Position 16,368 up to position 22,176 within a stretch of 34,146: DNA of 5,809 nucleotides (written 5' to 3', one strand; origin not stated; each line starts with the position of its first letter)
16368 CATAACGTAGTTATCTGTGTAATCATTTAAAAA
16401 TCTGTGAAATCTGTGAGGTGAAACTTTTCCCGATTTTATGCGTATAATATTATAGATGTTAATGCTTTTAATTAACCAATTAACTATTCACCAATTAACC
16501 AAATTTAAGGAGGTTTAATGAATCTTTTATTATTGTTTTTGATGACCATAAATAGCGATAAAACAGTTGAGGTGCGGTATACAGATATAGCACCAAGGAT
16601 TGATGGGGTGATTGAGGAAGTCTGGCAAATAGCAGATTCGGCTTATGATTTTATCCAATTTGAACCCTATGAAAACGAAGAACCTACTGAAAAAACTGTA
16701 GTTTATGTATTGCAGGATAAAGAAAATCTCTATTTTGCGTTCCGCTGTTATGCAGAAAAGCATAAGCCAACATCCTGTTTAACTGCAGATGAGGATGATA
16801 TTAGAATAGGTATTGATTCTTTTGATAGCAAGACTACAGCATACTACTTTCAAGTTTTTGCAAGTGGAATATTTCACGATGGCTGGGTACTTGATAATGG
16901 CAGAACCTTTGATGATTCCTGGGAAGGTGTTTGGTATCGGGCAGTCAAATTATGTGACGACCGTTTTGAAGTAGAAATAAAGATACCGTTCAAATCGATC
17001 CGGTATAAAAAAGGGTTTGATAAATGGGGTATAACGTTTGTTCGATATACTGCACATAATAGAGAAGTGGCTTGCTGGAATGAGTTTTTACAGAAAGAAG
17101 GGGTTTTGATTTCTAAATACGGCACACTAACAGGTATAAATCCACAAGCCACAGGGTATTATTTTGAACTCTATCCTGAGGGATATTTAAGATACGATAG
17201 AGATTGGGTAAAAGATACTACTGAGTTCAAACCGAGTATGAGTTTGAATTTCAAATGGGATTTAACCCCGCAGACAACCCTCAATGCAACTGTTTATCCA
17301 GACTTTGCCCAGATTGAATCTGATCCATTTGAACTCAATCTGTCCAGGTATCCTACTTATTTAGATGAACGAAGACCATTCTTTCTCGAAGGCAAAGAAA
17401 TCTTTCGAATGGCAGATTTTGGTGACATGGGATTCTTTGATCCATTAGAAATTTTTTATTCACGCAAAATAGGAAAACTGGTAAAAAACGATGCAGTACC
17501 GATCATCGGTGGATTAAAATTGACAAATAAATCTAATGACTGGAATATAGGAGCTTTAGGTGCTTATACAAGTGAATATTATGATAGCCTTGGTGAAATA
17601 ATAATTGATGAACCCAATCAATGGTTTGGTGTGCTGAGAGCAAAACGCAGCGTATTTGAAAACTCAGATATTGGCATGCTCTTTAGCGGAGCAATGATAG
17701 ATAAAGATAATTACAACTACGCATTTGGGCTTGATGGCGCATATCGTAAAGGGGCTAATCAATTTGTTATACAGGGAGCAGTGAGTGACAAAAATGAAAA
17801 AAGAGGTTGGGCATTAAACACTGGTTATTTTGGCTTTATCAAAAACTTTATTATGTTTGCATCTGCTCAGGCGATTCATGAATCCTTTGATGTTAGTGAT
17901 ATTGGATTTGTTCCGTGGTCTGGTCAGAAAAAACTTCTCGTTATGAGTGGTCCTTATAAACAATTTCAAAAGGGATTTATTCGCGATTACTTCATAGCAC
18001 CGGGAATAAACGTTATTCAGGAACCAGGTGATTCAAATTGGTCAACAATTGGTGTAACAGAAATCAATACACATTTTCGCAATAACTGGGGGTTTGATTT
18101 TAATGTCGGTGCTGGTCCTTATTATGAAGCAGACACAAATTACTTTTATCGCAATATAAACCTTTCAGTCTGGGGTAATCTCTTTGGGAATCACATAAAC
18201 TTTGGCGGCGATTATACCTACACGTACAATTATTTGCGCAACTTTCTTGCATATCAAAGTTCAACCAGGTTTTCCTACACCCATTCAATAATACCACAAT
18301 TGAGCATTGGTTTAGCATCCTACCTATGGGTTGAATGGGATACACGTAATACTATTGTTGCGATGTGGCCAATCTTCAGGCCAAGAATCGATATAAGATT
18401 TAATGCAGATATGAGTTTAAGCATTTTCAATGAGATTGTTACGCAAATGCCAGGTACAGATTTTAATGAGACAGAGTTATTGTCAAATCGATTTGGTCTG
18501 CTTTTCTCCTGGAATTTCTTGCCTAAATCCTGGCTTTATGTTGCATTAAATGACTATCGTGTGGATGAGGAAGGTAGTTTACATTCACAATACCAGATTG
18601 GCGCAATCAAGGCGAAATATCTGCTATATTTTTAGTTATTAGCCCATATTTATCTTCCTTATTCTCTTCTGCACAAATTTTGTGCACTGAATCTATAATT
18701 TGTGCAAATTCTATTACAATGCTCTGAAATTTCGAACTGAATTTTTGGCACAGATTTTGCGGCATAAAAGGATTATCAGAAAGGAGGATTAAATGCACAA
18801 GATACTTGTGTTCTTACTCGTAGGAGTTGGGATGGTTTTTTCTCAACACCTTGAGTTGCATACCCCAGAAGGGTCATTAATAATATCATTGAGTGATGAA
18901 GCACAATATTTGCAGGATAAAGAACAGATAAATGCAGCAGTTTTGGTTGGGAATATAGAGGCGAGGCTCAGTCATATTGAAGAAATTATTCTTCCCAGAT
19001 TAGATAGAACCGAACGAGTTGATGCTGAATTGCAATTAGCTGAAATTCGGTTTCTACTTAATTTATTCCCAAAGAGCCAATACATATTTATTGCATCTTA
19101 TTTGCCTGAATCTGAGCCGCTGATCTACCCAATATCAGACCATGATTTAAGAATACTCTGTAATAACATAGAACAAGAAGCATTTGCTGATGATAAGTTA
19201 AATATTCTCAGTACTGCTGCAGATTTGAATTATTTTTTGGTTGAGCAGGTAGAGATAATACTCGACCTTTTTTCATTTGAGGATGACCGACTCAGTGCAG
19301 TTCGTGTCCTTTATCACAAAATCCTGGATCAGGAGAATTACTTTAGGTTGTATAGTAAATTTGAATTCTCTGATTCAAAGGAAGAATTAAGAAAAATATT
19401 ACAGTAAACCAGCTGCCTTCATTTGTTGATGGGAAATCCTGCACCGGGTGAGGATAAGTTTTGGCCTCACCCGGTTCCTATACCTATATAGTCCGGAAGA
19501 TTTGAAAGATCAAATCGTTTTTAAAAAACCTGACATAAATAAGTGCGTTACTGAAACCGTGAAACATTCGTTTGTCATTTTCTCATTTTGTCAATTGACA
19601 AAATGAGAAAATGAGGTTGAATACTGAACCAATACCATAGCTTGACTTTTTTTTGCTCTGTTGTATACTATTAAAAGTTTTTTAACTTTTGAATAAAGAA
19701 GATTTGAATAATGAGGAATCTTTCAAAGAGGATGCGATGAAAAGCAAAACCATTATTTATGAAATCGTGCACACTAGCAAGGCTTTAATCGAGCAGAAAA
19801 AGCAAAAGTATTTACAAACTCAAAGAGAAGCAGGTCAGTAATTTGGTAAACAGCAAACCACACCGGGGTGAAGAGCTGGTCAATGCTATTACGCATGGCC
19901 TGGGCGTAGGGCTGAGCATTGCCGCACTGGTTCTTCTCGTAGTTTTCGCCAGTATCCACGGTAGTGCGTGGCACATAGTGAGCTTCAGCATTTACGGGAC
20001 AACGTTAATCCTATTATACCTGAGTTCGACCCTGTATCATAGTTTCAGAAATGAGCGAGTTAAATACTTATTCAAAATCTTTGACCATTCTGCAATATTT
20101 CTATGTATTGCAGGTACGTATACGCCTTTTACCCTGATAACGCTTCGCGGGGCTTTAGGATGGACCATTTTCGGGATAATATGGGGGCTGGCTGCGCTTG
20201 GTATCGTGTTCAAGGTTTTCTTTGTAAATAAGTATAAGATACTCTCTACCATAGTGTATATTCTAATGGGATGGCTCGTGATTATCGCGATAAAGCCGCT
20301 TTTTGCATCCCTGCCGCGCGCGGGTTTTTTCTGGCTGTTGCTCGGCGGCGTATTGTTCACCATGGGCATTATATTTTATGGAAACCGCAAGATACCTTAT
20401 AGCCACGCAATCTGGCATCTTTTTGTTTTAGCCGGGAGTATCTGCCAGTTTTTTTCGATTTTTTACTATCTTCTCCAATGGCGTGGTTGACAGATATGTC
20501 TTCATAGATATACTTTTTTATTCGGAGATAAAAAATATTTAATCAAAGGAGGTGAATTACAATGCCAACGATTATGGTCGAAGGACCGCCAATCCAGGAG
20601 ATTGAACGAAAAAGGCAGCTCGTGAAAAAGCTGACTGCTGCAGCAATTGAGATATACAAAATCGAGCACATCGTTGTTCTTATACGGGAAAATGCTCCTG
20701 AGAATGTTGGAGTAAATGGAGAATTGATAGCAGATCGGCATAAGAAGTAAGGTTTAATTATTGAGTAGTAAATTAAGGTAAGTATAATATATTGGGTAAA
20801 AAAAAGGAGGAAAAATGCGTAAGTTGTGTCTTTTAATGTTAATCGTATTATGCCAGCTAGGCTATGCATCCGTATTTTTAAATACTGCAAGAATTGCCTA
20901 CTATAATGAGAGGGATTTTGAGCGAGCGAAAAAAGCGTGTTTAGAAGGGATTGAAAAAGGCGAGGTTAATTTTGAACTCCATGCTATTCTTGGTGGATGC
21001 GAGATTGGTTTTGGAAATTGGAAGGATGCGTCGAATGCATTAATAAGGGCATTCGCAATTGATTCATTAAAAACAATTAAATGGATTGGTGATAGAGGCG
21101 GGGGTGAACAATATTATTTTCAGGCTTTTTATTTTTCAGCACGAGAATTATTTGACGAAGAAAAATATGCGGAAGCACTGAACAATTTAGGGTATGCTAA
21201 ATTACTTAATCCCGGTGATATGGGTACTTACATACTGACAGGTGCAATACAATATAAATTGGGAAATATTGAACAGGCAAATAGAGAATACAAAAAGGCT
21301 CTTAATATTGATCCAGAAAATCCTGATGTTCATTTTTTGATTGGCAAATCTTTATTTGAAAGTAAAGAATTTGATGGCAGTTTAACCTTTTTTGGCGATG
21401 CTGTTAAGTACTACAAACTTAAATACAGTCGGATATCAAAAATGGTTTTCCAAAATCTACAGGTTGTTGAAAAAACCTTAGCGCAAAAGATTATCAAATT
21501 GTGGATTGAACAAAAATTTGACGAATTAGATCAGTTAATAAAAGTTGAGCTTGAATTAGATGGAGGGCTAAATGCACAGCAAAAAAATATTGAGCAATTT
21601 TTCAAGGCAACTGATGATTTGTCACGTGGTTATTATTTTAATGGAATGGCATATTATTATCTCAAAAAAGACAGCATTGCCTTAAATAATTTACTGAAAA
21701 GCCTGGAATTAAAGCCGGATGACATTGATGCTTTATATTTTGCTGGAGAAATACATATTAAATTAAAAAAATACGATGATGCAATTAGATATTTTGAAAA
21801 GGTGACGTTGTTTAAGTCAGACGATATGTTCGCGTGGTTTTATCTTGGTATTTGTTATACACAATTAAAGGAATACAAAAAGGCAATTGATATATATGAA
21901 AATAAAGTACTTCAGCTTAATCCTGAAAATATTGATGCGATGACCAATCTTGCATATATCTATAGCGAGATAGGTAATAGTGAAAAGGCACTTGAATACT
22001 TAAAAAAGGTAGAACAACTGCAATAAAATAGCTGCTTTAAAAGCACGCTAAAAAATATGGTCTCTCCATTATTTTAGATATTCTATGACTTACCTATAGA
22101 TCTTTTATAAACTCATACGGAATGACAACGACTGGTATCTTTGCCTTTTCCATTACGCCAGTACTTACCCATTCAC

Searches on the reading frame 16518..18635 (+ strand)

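Call 45: search_protein_families(library=pfam, proteins=[window:16518-18635:+], max_evalue=0.0001)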
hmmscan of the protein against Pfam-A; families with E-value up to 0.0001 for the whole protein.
window:16518-18635:+ (705 aa): 2 families
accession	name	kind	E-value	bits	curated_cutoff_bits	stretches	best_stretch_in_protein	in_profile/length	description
PF19313.5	DUF5916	-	1.1e-16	61.1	22.6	1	230-323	17-99/572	Domain of unknown function (DUF5916)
PF06452.16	CBM9_1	-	3.9e-05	24.1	23.4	1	28-179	1-151/185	Carbohydrate family 9 binding domain-like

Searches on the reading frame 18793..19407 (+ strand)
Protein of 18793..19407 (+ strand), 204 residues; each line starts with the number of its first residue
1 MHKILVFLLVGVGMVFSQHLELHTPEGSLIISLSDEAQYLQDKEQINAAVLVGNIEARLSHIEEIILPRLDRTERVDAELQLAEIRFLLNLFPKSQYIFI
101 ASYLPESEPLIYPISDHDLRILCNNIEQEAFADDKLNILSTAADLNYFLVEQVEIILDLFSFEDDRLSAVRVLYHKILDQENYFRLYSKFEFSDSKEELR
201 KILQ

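Call 45: search_protein_families(library=pfam, proteins=[window:18793-19407:+], max_evalue=0.0001)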
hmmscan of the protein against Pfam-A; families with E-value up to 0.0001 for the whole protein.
window:18793-19407:+ (204 aa): 1 family
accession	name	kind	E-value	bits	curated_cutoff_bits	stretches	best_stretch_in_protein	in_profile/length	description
PF14771.11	DUF4476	-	7.8e-22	77.8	22.5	1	114-203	2-91/91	Domain of unknown function (DUF4476)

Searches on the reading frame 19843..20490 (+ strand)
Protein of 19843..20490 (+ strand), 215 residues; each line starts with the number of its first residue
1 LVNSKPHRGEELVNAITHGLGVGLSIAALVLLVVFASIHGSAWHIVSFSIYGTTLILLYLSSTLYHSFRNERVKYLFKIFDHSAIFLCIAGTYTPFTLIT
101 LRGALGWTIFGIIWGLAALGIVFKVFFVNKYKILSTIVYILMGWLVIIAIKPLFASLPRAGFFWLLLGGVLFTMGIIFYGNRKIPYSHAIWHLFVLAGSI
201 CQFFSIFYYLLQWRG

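Call 45: search_protein_families(library=pfam, proteins=[window:19843-20490:+], max_evalue=0.0001)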
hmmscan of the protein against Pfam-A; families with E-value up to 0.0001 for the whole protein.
window:19843-20490:+ (215 aa): 1 family
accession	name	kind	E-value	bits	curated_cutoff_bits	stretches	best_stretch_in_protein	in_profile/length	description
PF03006.26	HlyIII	-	4.7e-48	164.2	26.2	1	10-203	5-224/224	Haemolysin-III related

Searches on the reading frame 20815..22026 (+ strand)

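Call 45: search_protein_families(library=pfam, proteins=[window:20815-22026:+], max_evalue=0.0001)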
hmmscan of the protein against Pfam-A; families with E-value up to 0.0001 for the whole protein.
window:20815-22026:+ (403 aa): 20 families
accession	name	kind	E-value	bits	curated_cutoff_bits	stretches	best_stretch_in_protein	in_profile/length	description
PF07719.23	TPR_2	-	6.7e-31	104.3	27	0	139-169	4-34/34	Tetratricopeptide repeat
PF14559.12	TPR_19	-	7.9e-26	90.6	25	2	350-399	3-51/68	Tetratricopeptide repeat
PF00515.34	TPR_1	-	7.1e-24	83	27.8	1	340-372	3-34/34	Tetratricopeptide repeat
PF13414.12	TPR_11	-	4.7e-22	77.9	26.8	1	145-182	3-40/42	TPR repeat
PF13431.12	TPR_17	-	8.9e-20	69.7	24.4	1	364-394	4-34/34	Tetratricopeptide repeat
PF12895.13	ANAPC3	-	1e-19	71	27.2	1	277-329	30-81/82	Anaphase-promoting complex, cyclosome, subunit 3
PF13181.12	TPR_8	-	2.2e-19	68.3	25.7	0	374-402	2-30/34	Tetratricopeptide repeat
PF13432.12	TPR_16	-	9.4e-19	68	32.7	0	287-330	14-57/65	Tetratricopeptide repeat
PF13424.12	TPR_12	-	7.9e-16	58.5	30.1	1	341-400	6-72/77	Tetratricopeptide repeat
PF13371.12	TPR_9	-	1.2e-14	54.5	35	0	115-174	8-67/73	Tetratricopeptide repeat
PF13174.12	TPR_6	-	1.9e-14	53.7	26.3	0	340-362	2-24/33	Tetratricopeptide repeat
PF13428.12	TPR_14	-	9.2e-14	51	23.5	0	340-381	3-43/44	Tetratricopeptide repeat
PF23914.1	TPR_CcmH_CycH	-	6.7e-13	49.2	42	0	132-183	46-97/158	Cytochrome c-type biogenesis protein H TPR domain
PF13176.12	TPR_7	-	9.5e-11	41.4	27.9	0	306-329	1-24/36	Tetratricopeptide repeat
PF13374.12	TPR_10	-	1.7e-08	34.6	27.5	0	374-399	3-28/42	Tetratricopeptide repeat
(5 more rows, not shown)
